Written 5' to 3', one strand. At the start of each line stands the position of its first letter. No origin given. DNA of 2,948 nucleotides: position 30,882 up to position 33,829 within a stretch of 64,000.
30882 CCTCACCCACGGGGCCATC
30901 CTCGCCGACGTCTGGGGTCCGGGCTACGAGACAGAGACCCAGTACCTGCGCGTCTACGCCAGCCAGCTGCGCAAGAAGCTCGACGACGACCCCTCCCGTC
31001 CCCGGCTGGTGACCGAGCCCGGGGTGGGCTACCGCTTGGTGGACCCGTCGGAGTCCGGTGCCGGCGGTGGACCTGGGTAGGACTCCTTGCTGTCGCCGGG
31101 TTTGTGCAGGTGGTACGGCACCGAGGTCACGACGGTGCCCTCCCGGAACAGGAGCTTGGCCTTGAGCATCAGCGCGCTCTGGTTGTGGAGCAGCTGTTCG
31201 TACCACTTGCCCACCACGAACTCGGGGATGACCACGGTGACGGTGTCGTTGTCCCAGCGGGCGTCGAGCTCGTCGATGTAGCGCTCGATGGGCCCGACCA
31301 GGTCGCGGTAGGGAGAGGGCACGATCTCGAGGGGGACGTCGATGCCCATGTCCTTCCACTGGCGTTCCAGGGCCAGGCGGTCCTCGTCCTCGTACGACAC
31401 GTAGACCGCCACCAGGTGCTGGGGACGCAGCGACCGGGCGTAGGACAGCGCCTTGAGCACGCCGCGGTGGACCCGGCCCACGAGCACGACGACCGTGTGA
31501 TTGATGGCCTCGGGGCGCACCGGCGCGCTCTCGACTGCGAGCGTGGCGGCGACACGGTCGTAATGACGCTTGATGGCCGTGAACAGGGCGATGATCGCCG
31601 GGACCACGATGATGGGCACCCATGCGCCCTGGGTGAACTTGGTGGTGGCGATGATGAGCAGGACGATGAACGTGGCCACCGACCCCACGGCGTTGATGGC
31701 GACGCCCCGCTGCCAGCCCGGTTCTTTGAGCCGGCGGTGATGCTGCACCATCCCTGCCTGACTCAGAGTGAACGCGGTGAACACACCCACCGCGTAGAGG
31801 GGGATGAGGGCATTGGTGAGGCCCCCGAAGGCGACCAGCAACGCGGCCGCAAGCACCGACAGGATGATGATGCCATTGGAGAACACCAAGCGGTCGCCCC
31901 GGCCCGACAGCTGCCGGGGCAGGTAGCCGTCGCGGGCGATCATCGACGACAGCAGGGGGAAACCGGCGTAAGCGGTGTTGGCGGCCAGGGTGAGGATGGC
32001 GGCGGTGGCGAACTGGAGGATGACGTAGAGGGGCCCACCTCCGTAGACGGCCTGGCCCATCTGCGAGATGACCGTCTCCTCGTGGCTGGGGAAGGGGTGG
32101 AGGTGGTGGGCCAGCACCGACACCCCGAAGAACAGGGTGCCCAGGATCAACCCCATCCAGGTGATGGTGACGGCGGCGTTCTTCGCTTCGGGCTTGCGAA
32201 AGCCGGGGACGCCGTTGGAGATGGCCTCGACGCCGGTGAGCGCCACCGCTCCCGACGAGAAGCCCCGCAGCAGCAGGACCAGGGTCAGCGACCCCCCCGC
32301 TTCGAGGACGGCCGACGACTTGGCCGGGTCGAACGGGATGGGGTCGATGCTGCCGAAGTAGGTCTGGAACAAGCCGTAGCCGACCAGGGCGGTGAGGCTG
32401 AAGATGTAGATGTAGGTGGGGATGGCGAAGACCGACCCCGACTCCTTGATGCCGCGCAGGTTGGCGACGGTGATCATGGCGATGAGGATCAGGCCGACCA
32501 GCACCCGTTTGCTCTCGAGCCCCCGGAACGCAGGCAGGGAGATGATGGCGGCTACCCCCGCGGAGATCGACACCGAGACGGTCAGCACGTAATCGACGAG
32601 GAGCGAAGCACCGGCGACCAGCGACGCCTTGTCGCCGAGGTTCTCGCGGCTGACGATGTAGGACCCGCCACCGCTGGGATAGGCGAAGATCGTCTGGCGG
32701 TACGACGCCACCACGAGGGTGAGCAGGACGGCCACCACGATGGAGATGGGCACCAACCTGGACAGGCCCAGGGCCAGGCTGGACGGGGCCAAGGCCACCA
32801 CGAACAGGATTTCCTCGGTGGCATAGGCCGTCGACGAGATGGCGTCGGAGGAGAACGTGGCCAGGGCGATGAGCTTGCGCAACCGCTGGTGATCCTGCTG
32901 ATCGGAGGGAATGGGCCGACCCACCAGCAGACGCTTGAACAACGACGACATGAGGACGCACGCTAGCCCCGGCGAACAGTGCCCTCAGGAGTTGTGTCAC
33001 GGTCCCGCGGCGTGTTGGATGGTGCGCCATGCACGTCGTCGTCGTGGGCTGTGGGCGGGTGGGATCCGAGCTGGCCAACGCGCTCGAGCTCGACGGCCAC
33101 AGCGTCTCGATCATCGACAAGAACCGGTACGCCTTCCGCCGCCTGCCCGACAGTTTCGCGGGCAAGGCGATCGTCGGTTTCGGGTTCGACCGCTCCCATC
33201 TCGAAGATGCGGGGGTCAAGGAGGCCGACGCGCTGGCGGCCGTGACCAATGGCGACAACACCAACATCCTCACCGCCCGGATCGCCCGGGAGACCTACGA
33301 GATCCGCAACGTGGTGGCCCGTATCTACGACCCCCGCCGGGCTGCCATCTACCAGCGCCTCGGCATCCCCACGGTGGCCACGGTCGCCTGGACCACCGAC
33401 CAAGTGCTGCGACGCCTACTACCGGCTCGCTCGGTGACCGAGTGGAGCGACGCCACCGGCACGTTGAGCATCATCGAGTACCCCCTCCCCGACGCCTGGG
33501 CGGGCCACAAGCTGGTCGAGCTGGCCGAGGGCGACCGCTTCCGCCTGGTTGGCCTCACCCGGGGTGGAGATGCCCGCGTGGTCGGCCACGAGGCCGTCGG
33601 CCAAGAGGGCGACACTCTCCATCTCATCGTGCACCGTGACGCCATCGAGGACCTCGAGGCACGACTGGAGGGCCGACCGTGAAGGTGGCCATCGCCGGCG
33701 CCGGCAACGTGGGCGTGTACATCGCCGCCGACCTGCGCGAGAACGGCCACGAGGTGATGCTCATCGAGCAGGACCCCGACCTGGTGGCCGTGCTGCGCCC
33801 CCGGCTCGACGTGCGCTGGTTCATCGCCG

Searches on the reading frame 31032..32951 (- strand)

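Call 15: search_protein_families(library=pfam, proteins=[window:31032-32951:-], max_evalue=0.001)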
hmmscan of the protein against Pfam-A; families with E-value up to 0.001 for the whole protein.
window:31032-32951:- (640 aa): 1 family
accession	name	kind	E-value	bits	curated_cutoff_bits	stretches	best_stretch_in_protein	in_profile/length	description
PF13520.12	AA_permease_2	-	4.5e-28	98.8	27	1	35-455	12-425/427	Amino acid permease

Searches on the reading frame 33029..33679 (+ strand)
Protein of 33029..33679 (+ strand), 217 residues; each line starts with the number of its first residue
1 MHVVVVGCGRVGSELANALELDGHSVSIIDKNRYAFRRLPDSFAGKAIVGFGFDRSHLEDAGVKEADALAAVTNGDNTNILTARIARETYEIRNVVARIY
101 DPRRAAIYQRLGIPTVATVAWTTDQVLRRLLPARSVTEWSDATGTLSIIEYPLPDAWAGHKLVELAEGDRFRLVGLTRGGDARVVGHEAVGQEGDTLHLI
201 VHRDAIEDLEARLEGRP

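Call 15: search_protein_families(library=pfam, proteins=[window:33029-33679:+], max_evalue=0.001)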
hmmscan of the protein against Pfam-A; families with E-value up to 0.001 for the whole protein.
window:33029-33679:+ (217 aa): 2 families
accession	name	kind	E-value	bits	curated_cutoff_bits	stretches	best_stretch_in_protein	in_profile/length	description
PF02254.24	TrkA_N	-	2.7e-25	89.4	23.8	1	3-117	1-114/116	TrkA-N domain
PF02080.26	TrkA_C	-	2.3e-06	27.8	27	1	152-213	5-70/71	TrkA-C domain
